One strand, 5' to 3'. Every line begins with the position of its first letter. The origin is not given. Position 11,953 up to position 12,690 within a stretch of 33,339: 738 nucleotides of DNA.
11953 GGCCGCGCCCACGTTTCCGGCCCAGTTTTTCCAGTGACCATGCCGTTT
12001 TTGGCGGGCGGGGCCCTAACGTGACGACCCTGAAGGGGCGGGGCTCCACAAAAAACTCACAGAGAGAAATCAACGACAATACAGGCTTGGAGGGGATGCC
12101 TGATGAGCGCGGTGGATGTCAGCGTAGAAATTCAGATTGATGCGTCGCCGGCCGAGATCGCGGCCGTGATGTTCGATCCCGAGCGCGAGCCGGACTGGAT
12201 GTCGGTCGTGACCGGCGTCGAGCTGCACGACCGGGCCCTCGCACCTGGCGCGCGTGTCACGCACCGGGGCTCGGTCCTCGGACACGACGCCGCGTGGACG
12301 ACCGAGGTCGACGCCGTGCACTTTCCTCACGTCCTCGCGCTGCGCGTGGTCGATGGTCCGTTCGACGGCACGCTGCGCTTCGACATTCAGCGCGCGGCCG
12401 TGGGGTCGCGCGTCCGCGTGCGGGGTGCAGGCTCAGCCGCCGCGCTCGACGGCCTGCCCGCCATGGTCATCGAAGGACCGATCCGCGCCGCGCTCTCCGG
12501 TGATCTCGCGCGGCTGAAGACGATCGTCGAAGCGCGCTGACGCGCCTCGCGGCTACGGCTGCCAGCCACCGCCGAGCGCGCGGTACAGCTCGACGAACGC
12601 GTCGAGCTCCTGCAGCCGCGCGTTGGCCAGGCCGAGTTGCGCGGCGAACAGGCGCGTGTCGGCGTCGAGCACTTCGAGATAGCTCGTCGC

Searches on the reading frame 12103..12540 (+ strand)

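Call 76: search_protein_families(library=pfam, proteins=[window:12103-12540:+], max_evalue=0.001)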
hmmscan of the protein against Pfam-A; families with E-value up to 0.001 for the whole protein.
window:12103-12540:+ (145 aa): 1 family
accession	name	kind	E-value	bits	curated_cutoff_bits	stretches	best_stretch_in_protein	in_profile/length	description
PF10604.15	Polyketide_cyc2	-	2.1e-11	44.7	27.4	1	4-143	2-142/142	Polyketide cyclase / dehydrase and lipid transport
